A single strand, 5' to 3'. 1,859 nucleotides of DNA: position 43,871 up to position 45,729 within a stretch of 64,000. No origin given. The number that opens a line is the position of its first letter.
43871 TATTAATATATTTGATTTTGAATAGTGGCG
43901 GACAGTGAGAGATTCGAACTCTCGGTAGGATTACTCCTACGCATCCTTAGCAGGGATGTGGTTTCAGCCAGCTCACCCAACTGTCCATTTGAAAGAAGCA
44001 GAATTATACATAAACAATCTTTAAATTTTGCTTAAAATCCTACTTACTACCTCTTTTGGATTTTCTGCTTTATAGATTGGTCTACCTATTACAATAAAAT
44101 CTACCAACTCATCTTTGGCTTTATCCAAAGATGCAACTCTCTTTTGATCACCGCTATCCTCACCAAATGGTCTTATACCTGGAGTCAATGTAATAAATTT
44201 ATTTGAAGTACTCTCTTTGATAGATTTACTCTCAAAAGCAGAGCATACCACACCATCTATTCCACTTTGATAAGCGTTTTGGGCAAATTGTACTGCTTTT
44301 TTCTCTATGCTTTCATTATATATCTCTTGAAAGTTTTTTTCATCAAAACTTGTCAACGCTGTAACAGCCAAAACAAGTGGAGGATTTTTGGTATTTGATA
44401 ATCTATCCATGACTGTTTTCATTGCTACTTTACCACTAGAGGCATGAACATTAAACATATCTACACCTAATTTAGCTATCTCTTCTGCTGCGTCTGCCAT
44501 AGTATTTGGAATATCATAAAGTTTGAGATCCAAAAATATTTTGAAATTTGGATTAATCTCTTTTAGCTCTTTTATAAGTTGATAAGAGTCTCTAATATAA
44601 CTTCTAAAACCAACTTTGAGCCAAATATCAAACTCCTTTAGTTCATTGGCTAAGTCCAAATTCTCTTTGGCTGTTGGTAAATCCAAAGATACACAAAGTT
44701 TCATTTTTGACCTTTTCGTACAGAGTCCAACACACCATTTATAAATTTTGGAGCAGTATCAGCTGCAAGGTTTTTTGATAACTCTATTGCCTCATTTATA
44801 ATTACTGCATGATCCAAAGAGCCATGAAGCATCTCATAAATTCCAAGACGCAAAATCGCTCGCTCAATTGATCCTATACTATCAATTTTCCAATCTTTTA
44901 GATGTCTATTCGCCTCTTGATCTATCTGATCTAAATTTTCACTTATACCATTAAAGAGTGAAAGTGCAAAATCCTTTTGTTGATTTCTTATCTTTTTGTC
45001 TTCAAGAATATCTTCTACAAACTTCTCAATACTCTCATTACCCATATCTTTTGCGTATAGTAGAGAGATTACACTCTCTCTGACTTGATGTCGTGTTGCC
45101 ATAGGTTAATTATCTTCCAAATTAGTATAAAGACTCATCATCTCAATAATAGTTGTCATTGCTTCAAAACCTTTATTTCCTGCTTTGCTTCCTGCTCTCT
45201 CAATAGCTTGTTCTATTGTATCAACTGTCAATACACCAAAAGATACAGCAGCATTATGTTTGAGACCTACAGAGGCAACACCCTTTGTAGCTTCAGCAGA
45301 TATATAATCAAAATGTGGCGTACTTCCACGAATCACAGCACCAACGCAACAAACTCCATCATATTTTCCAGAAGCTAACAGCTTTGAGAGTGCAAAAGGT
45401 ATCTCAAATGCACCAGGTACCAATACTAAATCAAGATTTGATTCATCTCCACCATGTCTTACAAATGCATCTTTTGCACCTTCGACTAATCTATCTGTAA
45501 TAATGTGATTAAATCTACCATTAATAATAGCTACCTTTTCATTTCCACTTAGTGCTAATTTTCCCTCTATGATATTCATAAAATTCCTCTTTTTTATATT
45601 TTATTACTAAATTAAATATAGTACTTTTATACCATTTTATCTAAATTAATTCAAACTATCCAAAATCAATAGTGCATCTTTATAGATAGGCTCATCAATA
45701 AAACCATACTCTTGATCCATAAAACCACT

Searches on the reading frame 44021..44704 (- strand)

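Call 51: search_protein_families(library=pfam, proteins=[window:44021-44704:-], max_evalue=0.001)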
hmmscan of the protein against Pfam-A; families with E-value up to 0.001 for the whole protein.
window:44021-44704:- (227 aa): 1 family
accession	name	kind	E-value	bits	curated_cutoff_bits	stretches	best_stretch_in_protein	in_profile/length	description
PF00215.30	OMPdecase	-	6.4e-58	196.7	27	1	1-223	1-221/221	Orotidine 5'-phosphate decarboxylase / HUMPS family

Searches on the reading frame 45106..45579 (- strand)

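Call 51: search_protein_families(library=pfam, proteins=[window:45106-45579:-], max_evalue=0.001)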
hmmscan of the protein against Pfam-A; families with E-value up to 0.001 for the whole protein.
window:45106-45579:- (157 aa): 1 family
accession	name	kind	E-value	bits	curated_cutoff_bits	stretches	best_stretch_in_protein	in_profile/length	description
PF00885.24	DMRL_synthase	-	2.4e-52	176.9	26.7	1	15-150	3-137/139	6,7-dimethyl-8-ribityllumazine synthase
